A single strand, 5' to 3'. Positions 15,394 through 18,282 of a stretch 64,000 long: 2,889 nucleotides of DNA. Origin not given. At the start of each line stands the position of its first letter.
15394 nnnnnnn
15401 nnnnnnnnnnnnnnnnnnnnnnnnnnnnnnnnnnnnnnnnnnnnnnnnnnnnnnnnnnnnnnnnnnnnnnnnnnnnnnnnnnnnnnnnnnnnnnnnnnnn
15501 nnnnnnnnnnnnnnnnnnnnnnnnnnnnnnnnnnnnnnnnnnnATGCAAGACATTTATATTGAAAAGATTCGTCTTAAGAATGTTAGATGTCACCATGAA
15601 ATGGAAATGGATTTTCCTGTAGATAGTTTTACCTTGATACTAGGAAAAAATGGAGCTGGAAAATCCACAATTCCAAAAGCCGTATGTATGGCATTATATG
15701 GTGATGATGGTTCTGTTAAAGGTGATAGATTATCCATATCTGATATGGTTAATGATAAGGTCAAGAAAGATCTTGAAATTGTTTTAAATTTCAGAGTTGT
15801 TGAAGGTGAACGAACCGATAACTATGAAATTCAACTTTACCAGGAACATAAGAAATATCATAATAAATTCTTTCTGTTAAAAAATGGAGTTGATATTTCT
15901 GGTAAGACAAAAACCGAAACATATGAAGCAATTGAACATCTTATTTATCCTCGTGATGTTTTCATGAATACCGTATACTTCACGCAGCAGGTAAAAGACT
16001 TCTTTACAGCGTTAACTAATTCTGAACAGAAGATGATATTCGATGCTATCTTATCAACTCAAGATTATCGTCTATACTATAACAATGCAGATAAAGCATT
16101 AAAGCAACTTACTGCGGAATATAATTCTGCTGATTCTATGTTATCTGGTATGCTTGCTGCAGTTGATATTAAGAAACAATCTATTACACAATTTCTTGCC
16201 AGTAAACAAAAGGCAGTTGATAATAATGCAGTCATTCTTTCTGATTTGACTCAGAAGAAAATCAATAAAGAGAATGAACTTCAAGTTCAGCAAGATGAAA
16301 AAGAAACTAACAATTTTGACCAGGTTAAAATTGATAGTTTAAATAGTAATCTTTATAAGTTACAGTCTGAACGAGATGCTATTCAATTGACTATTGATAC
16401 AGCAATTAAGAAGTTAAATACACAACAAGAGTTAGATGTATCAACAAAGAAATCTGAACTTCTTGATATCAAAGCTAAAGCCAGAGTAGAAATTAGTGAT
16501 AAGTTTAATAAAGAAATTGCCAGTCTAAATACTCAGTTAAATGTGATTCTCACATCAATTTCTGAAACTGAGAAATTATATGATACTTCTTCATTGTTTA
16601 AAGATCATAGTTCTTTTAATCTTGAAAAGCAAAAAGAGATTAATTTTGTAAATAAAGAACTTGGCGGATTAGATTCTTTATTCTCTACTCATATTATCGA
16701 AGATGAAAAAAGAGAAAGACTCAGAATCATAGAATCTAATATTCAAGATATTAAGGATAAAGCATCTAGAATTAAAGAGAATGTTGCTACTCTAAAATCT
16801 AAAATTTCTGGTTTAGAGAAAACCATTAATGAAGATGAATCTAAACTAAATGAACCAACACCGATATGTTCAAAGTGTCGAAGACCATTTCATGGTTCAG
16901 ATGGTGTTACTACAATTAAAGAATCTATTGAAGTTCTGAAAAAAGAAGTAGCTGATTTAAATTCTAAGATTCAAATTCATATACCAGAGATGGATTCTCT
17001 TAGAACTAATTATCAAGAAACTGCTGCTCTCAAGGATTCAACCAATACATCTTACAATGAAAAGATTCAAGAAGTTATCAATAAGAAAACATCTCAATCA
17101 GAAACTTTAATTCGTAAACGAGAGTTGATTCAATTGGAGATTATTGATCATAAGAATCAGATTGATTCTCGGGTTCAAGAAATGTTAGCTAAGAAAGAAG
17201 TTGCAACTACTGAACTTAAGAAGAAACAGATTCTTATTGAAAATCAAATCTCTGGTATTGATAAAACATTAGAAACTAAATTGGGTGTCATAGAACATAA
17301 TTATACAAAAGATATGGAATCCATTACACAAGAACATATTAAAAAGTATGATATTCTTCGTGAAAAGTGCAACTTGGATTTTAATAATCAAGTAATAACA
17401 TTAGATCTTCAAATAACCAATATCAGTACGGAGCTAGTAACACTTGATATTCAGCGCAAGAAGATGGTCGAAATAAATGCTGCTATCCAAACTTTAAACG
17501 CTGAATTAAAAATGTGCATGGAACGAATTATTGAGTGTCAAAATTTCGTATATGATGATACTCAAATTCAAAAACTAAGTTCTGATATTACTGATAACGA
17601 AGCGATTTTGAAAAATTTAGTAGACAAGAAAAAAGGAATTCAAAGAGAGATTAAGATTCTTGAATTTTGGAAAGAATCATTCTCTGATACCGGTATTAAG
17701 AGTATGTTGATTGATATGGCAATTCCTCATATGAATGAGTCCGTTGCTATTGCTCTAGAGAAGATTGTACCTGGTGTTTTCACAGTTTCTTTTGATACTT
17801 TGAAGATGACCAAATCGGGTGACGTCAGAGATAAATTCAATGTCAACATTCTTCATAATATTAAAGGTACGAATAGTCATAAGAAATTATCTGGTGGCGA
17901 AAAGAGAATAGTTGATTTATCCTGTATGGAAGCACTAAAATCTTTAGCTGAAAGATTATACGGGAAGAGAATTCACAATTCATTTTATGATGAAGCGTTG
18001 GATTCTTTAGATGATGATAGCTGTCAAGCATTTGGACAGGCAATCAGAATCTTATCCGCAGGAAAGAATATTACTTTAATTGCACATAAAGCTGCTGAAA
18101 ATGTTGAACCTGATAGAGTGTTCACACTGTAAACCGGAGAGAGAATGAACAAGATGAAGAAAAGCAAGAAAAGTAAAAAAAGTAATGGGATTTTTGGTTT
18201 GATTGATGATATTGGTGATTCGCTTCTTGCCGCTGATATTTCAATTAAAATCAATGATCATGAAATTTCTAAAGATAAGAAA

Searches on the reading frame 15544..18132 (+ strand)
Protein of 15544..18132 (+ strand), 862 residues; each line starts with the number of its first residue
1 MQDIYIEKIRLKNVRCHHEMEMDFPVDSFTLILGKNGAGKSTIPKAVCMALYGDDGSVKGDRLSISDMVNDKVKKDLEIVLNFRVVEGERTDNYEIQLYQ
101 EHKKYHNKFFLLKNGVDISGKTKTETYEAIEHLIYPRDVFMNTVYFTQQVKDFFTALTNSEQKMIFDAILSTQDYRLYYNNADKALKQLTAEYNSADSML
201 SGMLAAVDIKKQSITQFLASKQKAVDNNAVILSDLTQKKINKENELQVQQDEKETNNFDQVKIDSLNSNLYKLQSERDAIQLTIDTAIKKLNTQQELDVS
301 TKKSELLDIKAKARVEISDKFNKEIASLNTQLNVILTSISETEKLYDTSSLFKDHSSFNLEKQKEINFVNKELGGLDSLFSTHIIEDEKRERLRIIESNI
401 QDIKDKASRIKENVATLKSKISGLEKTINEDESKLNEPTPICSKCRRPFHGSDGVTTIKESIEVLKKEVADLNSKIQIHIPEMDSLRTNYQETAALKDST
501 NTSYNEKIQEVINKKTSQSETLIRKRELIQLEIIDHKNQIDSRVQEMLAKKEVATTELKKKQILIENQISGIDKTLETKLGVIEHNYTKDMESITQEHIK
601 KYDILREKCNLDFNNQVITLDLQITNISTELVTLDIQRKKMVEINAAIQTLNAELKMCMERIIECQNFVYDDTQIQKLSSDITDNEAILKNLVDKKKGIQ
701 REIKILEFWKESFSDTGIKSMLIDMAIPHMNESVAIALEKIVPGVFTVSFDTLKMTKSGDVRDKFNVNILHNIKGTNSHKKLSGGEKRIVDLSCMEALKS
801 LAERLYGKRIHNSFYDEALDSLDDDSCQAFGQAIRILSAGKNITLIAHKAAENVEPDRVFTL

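Call 17: search_protein_families(library=pfam, proteins=[window:15544-18132:+], max_evalue=0.01)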
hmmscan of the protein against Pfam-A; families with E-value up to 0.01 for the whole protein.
window:15544-18132:+ (862 aa): 7 families
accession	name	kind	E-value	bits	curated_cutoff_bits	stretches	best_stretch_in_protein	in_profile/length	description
PF13476.12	AAA_23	-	7.3e-07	30.4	27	1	8-276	1-199/201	AAA domain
PF02463.25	SMC_N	-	8.6e-06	25.8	40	1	5-85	1-85/220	RecF/RecN/SMC N terminal domain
PF00005.33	ABC_tran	-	4e-05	24.7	25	1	19-104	3-80/137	ABC transporter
PF13555.12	AAA_29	-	9.1e-05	22.6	27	1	8-54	3-49/61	P-loop containing region of AAA domain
PF13514.12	AAA_27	-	0.00014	22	22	1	18-53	15-52/206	AAA domain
PF13558.12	SbcC_Walker_B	-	0.0043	17.7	27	0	776-830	27-84/90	SbcC/RAD50-like, Walker B motif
PF01166.23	TSC22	-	0.0049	17.4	30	0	457-490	11-44/57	TSC-22/dip/bun family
